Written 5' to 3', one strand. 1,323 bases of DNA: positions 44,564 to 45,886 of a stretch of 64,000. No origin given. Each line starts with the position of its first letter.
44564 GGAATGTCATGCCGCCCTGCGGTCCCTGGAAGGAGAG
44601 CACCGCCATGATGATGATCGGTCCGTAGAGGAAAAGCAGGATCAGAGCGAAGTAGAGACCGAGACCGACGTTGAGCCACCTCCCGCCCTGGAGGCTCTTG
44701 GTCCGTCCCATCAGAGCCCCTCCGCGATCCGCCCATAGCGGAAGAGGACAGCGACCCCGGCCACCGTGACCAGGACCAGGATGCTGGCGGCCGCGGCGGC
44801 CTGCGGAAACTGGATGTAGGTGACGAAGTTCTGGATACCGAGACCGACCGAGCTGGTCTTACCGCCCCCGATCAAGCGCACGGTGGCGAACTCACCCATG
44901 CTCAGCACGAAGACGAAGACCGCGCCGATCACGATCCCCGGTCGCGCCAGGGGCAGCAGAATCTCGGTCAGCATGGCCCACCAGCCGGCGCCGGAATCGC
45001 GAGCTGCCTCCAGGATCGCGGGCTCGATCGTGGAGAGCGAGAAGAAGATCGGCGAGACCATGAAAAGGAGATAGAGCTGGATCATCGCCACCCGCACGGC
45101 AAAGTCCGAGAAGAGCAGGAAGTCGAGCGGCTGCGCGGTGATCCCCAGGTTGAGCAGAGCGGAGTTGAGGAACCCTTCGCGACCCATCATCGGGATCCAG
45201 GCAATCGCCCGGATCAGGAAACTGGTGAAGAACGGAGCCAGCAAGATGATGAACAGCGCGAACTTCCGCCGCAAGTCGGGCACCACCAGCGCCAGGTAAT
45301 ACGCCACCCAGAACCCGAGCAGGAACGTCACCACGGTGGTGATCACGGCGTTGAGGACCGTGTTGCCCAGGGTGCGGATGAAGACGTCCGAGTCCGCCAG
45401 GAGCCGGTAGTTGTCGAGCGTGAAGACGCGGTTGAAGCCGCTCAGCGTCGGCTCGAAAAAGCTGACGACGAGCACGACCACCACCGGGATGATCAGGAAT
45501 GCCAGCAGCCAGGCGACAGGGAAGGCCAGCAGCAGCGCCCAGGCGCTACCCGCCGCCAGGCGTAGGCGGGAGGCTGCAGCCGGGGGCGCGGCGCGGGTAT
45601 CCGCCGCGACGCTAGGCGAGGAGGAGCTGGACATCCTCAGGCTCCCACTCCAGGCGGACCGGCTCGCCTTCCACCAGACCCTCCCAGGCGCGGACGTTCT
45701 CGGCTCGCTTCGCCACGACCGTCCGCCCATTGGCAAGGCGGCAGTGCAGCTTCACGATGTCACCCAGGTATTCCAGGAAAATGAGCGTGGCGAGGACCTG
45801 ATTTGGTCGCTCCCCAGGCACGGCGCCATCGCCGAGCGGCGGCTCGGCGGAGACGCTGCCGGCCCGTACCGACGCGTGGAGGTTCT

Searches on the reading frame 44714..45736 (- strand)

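Call 14: search_protein_families(library=pfam, proteins=[window:44714-45736:-], max_evalue=0.001)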
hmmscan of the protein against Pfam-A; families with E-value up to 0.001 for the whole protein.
window:44714-45736:- (341 aa): 1 family
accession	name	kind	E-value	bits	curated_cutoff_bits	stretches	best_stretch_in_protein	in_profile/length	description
PF00528.27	BPD_transp_1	-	1.3e-05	25.5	26.4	1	162-333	36-173/184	Binding-protein-dependent transport system inner membrane component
